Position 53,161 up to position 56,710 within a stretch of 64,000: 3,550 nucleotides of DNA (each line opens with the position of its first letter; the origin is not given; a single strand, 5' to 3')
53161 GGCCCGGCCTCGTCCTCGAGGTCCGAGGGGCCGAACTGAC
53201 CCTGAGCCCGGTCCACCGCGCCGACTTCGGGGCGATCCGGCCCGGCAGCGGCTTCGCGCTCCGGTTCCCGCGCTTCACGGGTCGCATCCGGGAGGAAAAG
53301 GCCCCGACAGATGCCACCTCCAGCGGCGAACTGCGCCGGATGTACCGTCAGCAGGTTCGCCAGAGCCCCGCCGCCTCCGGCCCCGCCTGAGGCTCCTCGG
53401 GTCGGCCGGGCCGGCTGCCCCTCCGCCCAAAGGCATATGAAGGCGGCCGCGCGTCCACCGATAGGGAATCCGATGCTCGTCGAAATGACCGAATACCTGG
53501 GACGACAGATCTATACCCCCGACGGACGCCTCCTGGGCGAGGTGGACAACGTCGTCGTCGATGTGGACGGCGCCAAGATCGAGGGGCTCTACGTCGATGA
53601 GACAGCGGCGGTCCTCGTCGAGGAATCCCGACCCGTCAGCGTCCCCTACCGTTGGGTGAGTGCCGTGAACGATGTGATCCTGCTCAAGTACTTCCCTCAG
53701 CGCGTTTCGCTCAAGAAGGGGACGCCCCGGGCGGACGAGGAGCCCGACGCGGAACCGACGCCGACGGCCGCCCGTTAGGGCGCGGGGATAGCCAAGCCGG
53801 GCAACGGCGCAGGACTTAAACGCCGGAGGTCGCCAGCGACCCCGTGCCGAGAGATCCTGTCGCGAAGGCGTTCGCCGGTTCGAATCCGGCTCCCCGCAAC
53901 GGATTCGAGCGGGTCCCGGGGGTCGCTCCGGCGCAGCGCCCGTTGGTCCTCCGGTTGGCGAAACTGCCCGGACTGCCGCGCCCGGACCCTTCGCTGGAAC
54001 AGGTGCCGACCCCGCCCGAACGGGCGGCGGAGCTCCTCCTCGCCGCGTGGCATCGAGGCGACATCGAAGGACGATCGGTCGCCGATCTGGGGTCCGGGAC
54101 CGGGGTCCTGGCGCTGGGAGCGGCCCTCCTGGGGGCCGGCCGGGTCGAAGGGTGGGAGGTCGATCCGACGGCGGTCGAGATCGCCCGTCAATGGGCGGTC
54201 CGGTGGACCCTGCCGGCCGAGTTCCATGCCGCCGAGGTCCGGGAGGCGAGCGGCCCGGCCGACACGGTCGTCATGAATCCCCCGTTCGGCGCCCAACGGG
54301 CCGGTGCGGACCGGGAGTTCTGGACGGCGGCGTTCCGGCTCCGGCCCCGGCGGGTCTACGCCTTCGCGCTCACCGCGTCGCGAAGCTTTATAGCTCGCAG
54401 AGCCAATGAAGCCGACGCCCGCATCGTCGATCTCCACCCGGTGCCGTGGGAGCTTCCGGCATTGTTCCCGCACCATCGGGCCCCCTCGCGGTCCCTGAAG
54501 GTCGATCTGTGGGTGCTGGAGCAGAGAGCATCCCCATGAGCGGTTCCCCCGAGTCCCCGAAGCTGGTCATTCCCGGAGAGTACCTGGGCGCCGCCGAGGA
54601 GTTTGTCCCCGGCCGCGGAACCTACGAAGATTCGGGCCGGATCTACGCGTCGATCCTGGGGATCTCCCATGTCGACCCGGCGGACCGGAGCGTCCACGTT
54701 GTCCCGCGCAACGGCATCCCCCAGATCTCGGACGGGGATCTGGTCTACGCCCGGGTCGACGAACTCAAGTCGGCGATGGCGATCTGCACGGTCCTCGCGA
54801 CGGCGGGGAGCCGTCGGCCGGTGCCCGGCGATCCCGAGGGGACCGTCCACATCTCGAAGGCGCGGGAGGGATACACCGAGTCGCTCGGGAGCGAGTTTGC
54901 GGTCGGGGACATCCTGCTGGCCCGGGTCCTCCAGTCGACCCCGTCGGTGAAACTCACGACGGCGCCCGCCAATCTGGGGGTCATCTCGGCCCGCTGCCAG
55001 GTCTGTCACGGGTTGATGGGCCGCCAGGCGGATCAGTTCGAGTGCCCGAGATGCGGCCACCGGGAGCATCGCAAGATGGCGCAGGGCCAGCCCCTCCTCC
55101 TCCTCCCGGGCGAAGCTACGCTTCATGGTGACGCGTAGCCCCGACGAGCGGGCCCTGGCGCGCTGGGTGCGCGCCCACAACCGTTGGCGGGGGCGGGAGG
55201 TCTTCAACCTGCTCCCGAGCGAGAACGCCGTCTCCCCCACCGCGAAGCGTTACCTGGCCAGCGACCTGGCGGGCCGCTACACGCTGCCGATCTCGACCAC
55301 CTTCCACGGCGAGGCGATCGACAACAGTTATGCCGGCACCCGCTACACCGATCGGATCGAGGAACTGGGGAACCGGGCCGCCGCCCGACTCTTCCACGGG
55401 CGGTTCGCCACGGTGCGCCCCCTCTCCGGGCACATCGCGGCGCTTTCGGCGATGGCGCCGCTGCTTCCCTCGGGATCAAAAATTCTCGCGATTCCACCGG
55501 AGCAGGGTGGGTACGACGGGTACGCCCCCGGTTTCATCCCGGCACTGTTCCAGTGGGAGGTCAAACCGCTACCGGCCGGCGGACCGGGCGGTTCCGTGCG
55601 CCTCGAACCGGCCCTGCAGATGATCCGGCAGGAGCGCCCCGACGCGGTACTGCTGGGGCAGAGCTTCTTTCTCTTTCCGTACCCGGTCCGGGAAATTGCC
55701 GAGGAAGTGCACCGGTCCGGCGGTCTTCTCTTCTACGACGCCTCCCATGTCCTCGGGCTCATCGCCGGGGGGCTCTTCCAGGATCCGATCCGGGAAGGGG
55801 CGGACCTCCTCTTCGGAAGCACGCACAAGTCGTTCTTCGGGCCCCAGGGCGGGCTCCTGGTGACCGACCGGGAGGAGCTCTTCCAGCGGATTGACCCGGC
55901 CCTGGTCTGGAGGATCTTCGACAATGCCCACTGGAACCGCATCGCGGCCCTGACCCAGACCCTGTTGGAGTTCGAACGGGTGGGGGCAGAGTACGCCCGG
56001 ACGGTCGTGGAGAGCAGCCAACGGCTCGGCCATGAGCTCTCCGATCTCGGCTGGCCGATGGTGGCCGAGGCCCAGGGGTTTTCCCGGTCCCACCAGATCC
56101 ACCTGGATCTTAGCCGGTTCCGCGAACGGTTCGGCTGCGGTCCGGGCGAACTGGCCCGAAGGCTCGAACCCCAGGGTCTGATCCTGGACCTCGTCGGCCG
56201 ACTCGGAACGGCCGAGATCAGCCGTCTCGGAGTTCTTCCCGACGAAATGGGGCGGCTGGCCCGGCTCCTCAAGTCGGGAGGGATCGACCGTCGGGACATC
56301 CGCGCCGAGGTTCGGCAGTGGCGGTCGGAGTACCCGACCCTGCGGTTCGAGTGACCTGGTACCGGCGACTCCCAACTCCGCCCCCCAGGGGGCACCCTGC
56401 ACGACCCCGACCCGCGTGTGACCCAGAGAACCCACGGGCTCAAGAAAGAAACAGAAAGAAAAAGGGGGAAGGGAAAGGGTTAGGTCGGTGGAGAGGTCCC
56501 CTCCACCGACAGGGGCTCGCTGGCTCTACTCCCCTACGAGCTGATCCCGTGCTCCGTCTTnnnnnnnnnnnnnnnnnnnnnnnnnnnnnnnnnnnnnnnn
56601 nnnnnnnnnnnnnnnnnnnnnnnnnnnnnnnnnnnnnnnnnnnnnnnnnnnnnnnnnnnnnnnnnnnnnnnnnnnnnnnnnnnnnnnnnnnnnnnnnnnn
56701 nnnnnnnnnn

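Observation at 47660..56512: The two giant surface-protein genes share a near-identical 3' element (hairpin plus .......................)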

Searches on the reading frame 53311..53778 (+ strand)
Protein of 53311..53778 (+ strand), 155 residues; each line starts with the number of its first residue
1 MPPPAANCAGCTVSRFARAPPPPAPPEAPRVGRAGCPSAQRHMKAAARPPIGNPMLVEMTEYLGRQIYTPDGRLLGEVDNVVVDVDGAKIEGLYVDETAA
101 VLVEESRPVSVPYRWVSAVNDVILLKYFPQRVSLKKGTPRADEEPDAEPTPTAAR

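Call 75: search_protein_families(library=pfam, proteins=[window:53311-53778:+], max_evalue=0.001)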
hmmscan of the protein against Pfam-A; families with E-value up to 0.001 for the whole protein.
window:53311-53778:+ (155 aa): 1 family
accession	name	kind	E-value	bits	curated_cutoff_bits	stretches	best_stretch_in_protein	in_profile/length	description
PF05239.21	PRC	-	6.2e-09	36.2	21.2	1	60-128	7-74/78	PRC-barrel domain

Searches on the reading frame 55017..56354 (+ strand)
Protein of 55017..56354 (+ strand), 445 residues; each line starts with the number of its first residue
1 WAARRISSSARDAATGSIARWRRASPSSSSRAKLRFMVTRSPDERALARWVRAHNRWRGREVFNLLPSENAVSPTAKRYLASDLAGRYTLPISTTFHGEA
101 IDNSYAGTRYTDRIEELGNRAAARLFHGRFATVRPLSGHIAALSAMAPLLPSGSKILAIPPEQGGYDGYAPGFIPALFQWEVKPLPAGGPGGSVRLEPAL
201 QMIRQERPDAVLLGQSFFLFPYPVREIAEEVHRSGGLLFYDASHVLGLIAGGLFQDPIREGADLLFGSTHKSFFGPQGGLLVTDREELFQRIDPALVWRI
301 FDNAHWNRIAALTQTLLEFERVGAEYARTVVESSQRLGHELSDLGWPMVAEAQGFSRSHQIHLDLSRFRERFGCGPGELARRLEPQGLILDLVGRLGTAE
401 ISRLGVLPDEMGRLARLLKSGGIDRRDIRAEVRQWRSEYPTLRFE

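Call 12: search_protein_families(library=pfam, proteins=[window:55017-56354:+], max_evalue=0.01)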
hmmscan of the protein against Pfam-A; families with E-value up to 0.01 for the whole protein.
window:55017-56354:+ (445 aa): 1 family
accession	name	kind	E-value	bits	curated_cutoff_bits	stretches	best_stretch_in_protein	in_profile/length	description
PF00464.25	SHMT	-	1.4e-19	70.4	27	1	55-365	15-337/399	Serine hydroxymethyltransferase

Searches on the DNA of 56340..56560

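Call 85: search_rna_families(source=window, start=56340, end=56560, threshold=evalue, max_evalue=1)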
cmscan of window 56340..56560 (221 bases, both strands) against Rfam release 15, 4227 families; matches with E-value up to 1: 2.
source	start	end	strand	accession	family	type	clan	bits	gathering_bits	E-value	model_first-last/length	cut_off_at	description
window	56484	56510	-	RF03261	mir-1759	Gene; miRNA;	-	17.9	58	0.57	1-75/75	no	mir-1759 microRNA precursor family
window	56440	56560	+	RF02158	NPPA-AS1_3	Gene; lncRNA;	-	14.7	55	0.32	1-108/108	no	NPPA antisense RNA 1 conserved region 3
